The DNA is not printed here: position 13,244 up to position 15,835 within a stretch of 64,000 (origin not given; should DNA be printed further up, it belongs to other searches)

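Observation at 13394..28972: ~1.45-kb near-identical inverted repeats bracketing an 11-kb gene block (potential invertible segment)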

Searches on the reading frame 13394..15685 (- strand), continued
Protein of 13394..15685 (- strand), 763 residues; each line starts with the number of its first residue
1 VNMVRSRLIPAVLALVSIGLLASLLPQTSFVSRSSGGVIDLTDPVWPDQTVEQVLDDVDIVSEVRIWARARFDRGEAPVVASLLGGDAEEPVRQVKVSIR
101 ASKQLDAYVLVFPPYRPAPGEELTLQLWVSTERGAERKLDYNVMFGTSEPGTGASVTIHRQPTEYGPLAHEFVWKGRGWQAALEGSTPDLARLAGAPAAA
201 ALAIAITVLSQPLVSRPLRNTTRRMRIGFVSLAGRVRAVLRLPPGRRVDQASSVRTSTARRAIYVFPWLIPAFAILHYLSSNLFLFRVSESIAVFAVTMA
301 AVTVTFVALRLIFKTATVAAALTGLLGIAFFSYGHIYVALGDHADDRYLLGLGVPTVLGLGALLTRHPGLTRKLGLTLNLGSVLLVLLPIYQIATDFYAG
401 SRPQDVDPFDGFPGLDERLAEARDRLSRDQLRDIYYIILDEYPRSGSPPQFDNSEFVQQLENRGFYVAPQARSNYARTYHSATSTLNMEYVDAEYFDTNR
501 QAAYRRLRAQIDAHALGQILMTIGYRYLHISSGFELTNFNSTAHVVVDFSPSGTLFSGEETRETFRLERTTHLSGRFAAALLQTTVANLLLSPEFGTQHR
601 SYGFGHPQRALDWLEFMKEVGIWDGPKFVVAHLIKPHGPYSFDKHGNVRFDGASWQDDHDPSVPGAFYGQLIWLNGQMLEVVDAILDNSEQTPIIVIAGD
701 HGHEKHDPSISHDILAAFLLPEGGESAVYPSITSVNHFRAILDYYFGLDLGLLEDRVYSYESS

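Call 27: find_encoding_contigs(protein=P0129, flank=10000, max_places=4)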
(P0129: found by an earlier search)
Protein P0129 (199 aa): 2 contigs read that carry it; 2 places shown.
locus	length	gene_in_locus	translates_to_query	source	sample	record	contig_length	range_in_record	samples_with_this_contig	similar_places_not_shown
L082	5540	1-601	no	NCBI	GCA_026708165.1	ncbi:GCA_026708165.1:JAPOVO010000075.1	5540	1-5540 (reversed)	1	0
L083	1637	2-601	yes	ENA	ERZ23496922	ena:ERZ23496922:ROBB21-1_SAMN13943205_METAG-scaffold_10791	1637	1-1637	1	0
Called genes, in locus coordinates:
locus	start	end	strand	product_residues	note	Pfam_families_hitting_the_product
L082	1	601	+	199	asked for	?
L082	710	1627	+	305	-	-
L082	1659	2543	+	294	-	PF12760:Zn_ribbon_IS1595 (faint), PF12762:DDE_Tnp_IS1595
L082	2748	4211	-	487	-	PF01555:N6_N4_Mtase, PF01844:HNH, PF14279:HNH_5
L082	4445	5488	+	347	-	PF05721:PhyH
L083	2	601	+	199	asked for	?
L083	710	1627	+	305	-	-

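Call 28: find_encoding_contigs(protein=P0123, flank=10000, max_places=4)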
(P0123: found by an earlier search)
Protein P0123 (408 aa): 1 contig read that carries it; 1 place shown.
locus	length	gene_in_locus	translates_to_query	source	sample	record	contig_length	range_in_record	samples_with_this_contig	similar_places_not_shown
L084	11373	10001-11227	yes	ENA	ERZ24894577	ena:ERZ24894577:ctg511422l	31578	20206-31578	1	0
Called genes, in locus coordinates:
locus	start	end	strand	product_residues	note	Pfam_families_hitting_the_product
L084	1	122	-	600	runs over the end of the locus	PF02538:Hydantoinase_B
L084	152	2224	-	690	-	PF05378:Hydant_A_N, PF01968:Hydantoinase_A, PF19278:Hydant_A_C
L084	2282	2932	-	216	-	PF02311:AraC_binding (weak), PF07883:Cupin_2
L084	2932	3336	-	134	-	-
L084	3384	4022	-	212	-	PF01408:GFO_IDH_MocA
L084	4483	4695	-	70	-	-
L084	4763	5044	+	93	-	PF13304:AAA_21 (weak)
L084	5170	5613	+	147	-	PF12698:ABC2_membrane_3 (weak)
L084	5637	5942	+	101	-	PF01061:ABC2_membrane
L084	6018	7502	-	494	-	PF00884:Sulfatase, PF01663:Phosphodiest (weak), PF16347:SGSH_C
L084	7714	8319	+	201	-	-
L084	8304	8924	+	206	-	PF02012:BNR (faint), PF13088:BNR_2 (weak)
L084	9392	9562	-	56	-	-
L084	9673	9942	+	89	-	-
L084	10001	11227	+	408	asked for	-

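Call 51: find_encoding_contigs(protein=P0127, flank=10000, max_places=4)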
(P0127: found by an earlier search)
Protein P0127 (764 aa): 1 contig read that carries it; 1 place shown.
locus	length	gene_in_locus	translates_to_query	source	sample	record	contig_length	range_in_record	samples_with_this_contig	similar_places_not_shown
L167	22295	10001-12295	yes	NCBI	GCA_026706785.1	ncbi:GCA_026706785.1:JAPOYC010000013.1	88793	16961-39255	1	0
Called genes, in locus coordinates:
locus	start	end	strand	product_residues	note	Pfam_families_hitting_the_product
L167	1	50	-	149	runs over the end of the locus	-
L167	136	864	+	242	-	-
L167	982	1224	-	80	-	-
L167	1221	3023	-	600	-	PF02538:Hydantoinase_B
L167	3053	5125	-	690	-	PF05378:Hydant_A_N, PF01968:Hydantoinase_A, PF19278:Hydant_A_C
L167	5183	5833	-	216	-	PF02311:AraC_binding (weak), PF07883:Cupin_2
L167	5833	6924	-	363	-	PF01408:GFO_IDH_MocA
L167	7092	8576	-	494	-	PF00884:Sulfatase, PF01663:Phosphodiest (weak), PF16347:SGSH_C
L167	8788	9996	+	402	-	PF13088:BNR_2 (faint), PF02012:BNR (faint)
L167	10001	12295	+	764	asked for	-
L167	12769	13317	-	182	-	PF13302:Acetyltransf_3, PF13523:Acetyltransf_8 (weak), PF00583:Acetyltransf_1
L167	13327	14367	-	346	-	PF13302:Acetyltransf_3, PF00583:Acetyltransf_1, PF13523:Acetyltransf_8 (weak), PF08445:FR47 (faint), PF13302:Acetyltransf_3, PF00583:Acetyltransf_1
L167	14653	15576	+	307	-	PF08450:SGL (faint), PF17170:DUF5128 (faint), PF01436:NHL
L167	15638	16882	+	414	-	PF01408:GFO_IDH_MocA, PF02894:GFO_IDH_MocA_C, PF22725:GFO_IDH_MocA_C3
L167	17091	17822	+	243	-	PF00702:Hydrolase, PF13419:HAD_2, PF13242:Hydrolase_like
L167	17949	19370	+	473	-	PF01425:Amidase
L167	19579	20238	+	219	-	PF00440:TetR_N, PF08359:TetR_C_4, PF17932:TetR_C_24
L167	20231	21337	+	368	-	PF04055:Radical_SAM, PF19288:CofH_C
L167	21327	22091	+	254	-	PF02621:VitK2_biosynth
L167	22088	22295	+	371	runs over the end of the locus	PF04055:Radical_SAM, PF19288:CofH_C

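Call 61: list_cluster_members(proteins=[L167:136-864:+, L001:67-819:+])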
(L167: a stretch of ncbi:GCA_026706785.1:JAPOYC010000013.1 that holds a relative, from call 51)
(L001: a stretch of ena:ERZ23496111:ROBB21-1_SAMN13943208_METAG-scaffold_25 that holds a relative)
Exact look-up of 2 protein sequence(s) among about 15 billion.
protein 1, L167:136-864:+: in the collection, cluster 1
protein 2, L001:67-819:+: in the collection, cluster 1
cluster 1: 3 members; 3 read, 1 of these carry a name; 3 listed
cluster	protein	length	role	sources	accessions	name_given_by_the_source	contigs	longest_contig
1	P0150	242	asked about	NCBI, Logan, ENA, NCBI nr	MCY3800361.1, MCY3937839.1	MAG: hypothetical protein OXG46_02155 [Chloroflexi bacterium] | hypothetical protein [Chloroflexota bacterium]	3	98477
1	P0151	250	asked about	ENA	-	-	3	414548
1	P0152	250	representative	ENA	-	-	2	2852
